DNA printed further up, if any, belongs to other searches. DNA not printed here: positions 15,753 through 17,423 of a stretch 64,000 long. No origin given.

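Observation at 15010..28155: RuBisCO-like protein with a RhaB-type kinase, two acetoin-dehydrogenase-type E1 pairs, a lipoyl E2 and a URO-D-family protein: candidate undescribed (deoxy)sugar-phosphate catabolic system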

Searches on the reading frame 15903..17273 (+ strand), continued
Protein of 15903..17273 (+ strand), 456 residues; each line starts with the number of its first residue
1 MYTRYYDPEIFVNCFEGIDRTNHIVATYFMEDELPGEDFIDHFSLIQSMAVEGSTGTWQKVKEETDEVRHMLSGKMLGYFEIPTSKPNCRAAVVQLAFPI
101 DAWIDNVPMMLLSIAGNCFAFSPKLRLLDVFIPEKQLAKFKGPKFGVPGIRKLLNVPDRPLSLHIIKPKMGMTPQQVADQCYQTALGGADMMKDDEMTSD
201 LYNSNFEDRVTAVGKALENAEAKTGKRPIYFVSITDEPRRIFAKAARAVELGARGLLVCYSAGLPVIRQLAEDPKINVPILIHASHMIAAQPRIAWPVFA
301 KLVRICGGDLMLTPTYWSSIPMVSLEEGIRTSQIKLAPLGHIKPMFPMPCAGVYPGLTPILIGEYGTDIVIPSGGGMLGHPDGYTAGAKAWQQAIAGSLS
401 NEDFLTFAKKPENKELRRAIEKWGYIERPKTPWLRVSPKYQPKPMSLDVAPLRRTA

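Call 21: search_solved_structures(query=A1, max_evalue=1e-20, show_alignments=5)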
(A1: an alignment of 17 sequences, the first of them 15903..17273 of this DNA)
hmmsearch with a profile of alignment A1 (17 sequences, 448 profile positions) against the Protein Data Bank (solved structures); distinct sequences matched with E-value up to 1e-20: 97 (the best 60 are shown).
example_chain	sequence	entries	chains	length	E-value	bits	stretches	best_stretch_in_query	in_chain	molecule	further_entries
2oek_A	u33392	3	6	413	4e-70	240.1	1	46-427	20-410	2,3-diketo-5-methylthiopentyl-1-phosphate enolase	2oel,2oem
2oej_A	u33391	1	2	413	3.9e-68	233.6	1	46-427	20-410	2,3-diketo-5-methylthiopentyl-1-phosphate enolase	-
2zvi_A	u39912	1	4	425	2.4e-67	231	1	53-427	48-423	2,3-diketo-5-methylthiopentyl-1-phosphate enolase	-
3fk4_A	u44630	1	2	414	5.6e-63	216.6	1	24-424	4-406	RuBisCO-like protein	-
6hun_A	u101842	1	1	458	6.1e-63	216.5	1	50-426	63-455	Ribulose bisphosphate carboxylase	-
2cwx_A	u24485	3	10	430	3.6e-62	213.9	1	50-421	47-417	Ribulose bisphosphate carboxylase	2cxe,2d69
1geh_A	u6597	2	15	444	1.2e-60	209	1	48-426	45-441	RIBULOSE-1,5-BISPHOSPHATE CARBOXYLASE/OXYGENASE | Ribulose bisphosphate carboxylase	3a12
3a13_A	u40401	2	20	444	1.5e-60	208.6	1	48-426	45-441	Ribulose bisphosphate carboxylase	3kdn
3kdo_A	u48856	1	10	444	1.5e-60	208.6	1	48-426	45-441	Ribulose bisphosphate carboxylase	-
4nas_A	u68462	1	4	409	1.8e-60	208.3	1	23-424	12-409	Ribulose-bisphosphate carboxylase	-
3wqp_A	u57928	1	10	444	2.1e-60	208.1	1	48-426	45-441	Ribulose bisphosphate carboxylase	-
1ykw_A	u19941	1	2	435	2.2e-58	201.5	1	11-409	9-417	RuBisCO-like protein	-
1tel_A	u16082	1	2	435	2.6e-58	201.2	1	11-409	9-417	ribulose bisphosphate carboxylase, large subunit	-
8dht_A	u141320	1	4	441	7.7e-58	199.7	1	48-426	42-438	Ribulose bisphosphate carboxylase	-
2qyg_A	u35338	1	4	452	1e-48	169.6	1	50-414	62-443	Ribulose bisphosphate carboxylase-like protein 2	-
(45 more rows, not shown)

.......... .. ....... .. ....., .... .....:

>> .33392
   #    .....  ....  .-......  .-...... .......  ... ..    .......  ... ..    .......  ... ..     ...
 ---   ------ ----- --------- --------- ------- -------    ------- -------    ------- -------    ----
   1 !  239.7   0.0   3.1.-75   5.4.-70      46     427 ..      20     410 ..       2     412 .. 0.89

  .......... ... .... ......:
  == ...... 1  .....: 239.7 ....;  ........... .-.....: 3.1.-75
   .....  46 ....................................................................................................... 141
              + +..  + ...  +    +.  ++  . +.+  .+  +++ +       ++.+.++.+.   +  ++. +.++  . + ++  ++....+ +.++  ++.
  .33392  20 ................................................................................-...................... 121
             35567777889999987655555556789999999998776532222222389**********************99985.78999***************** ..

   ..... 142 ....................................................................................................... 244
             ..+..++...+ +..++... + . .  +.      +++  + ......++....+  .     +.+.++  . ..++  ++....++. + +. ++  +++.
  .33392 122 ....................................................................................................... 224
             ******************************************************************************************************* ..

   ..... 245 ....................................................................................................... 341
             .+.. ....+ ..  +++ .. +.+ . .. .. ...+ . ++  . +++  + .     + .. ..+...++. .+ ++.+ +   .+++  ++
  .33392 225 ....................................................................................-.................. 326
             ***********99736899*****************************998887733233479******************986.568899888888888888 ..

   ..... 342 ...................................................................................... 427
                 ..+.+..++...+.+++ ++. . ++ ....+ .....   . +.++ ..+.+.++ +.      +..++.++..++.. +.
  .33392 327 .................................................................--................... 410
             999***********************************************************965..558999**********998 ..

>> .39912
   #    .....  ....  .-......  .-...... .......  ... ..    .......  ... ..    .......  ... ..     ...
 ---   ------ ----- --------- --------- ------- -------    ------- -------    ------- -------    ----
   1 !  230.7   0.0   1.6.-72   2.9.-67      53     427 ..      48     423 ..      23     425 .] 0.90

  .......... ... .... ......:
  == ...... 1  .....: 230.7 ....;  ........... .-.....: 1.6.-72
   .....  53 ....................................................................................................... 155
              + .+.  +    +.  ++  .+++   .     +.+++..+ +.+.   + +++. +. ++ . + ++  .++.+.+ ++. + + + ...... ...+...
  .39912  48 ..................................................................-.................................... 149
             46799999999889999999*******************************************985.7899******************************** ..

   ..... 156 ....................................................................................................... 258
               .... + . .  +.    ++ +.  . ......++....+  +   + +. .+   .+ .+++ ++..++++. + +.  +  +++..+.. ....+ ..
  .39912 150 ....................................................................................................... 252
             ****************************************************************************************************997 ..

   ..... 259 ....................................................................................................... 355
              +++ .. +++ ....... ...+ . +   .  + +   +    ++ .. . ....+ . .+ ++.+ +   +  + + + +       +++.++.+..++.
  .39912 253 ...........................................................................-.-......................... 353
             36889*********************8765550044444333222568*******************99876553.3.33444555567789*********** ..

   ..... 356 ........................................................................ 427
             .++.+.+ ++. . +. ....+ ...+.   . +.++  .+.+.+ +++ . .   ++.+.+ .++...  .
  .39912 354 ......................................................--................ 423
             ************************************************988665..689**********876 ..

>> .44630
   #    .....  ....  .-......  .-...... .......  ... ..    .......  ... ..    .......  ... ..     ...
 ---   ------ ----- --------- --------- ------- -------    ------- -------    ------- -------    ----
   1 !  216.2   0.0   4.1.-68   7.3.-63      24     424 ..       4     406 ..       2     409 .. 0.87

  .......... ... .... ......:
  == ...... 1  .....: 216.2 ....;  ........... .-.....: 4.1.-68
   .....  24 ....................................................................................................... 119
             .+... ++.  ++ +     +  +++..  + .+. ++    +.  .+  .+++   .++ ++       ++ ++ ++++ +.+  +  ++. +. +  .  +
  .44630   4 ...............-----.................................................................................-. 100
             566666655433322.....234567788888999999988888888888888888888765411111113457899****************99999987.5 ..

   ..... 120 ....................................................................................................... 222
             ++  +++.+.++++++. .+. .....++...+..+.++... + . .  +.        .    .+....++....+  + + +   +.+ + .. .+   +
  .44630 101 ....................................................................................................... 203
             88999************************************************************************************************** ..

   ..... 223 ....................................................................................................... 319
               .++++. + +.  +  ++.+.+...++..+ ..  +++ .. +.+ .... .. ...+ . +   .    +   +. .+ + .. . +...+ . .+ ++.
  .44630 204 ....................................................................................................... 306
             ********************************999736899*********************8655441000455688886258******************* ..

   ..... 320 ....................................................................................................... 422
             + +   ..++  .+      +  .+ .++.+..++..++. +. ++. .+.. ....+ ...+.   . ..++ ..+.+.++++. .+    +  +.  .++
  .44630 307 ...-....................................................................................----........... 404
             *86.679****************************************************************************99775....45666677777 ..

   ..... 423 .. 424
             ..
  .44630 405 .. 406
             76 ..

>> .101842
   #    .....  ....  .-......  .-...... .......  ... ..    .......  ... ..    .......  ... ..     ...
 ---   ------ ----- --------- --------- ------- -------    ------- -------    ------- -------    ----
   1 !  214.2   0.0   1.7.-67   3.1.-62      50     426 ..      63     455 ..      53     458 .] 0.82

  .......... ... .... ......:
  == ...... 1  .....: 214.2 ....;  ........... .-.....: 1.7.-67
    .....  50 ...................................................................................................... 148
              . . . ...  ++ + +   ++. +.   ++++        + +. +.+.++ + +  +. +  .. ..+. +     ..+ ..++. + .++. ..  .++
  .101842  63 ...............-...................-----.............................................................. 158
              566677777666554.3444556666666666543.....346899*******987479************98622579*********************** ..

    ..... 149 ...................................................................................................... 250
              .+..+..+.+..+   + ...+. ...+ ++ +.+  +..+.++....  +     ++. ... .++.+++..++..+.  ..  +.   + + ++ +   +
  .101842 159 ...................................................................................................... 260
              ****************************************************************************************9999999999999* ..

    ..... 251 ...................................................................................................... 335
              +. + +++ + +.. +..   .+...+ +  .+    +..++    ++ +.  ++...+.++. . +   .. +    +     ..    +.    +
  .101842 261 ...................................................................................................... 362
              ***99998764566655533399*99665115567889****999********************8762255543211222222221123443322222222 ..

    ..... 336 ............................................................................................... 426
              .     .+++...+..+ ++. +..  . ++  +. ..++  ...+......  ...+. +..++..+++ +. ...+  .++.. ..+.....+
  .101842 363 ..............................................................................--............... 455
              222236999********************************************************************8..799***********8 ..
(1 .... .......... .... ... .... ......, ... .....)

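Call 22: find_encoding_contigs(protein=P0001, flank=10000, max_places=4)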
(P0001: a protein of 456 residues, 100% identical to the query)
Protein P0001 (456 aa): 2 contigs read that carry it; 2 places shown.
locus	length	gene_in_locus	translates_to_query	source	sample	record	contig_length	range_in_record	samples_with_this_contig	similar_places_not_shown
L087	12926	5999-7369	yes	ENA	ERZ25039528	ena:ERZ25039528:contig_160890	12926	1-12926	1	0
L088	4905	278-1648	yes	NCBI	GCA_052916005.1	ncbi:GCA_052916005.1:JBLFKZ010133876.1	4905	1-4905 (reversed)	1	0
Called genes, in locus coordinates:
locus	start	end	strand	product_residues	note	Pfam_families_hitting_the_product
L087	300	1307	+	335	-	-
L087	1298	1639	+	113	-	-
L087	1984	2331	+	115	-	PF15731:MqsA_antitoxin (weak), PF01381:HTH_3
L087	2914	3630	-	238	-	PF20736:Glyco_hydro127M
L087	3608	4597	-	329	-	-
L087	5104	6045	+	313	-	PF01418:HTH_6, PF01380:SIS, PF13580:SIS_2 (weak)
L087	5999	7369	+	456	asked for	PF02788:RuBisCO_large_N, PF00016:RuBisCO_large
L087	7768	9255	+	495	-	PF00370:FGGY_N, PF02782:FGGY_C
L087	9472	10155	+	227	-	PF04199:Cyclase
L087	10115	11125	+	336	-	PF00676:E1_dh, PF02775:TPP_enzyme_C (faint)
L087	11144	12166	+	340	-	PF02779:Transket_pyr, PF02780:Transketolase_C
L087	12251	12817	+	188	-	PF00702:Hydrolase, PF13419:HAD_2, PF13242:Hydrolase_like (weak)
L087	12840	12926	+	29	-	?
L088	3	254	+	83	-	?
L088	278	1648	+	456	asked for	PF02788:RuBisCO_large_N, PF00016:RuBisCO_large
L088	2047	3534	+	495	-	PF00370:FGGY_N, PF02782:FGGY_C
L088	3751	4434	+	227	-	PF04199:Cyclase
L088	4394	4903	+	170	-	?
